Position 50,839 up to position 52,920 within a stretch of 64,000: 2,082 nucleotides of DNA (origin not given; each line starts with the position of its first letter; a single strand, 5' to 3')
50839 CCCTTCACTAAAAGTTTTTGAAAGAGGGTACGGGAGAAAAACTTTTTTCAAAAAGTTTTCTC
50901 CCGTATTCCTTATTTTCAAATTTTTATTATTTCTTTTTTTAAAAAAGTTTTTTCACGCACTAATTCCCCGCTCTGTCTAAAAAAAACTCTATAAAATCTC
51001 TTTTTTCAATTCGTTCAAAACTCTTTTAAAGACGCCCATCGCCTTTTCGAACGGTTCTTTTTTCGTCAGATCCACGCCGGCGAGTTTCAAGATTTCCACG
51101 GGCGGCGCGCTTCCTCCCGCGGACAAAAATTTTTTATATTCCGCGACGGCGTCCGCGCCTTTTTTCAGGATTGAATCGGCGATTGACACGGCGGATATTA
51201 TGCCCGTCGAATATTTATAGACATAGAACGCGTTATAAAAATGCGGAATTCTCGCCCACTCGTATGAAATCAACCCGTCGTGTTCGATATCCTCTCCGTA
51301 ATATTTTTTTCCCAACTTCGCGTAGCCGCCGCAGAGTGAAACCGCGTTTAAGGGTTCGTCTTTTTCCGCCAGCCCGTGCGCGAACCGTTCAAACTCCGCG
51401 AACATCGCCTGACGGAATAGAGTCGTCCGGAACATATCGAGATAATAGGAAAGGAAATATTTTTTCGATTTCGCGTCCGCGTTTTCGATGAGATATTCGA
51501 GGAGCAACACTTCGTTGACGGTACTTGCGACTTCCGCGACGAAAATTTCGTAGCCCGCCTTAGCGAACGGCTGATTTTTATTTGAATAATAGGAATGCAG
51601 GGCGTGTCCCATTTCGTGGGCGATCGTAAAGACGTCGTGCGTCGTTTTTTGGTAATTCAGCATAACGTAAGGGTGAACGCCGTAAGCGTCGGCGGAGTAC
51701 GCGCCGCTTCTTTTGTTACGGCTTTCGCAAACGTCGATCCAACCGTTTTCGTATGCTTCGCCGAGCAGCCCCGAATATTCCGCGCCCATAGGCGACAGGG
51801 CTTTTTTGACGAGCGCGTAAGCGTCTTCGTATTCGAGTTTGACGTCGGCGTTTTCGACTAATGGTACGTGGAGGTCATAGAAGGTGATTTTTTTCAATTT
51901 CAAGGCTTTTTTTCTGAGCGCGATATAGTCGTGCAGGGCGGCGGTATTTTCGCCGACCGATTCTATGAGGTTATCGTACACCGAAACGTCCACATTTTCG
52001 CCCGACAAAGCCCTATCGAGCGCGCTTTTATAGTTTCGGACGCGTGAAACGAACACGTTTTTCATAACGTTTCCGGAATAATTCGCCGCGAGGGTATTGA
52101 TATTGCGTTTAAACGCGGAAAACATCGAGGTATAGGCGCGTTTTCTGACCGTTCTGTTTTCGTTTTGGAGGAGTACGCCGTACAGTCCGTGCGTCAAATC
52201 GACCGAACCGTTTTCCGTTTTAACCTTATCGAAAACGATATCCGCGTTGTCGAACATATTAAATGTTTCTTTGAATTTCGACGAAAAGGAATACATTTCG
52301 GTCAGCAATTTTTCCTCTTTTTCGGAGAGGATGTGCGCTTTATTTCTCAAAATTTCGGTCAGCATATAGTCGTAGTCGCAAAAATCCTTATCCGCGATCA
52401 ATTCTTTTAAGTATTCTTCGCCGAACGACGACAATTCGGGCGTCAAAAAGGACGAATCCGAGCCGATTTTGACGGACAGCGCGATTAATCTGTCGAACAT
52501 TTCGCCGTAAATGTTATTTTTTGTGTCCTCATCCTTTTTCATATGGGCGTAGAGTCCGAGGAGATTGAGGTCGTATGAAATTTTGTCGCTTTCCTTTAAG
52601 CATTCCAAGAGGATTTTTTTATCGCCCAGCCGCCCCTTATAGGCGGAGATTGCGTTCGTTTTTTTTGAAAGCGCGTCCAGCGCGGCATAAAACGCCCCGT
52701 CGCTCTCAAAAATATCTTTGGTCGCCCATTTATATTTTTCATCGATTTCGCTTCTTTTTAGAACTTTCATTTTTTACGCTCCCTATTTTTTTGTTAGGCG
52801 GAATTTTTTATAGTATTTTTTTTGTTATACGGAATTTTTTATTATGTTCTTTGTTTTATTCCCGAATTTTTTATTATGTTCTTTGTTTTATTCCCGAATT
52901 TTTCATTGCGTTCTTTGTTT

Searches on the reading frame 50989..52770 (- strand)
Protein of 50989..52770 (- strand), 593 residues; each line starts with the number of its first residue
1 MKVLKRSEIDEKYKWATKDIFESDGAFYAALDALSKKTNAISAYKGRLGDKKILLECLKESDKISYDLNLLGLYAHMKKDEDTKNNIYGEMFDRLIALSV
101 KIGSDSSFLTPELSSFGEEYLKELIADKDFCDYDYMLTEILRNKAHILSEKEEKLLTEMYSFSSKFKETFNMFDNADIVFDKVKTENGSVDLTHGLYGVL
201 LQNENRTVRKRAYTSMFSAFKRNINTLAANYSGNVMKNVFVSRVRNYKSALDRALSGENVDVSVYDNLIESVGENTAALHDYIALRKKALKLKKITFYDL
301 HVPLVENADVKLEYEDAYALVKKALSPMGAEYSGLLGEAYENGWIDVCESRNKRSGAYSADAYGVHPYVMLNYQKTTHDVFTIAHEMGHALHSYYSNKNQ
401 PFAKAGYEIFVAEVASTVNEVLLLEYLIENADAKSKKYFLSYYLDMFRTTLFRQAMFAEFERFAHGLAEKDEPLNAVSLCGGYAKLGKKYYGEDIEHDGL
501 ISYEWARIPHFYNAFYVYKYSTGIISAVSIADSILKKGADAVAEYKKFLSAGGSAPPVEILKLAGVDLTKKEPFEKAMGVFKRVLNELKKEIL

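Call 6: search_protein_families(library=ncbifam, proteins=[window:50989-52770:-], max_evalue=0.001)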
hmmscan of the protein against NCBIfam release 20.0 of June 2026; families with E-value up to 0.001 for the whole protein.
window:50989-52770:- (593 aa): 3 families
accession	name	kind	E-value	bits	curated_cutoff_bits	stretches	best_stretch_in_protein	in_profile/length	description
TIGR00181.1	pepF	equivalog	2.1e-180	601.5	490.55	1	6-590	1-590/591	oligoendopeptidase F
TIGR02290.1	M3_fam_3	subfamily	1.2e-91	308.5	561.7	1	15-590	2-586/587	M3 family oligoendopeptidase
TIGR02289.1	M3_not_pepF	subfamily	8e-26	90.7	442.35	1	198-588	150-548/549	M3 family oligoendopeptidase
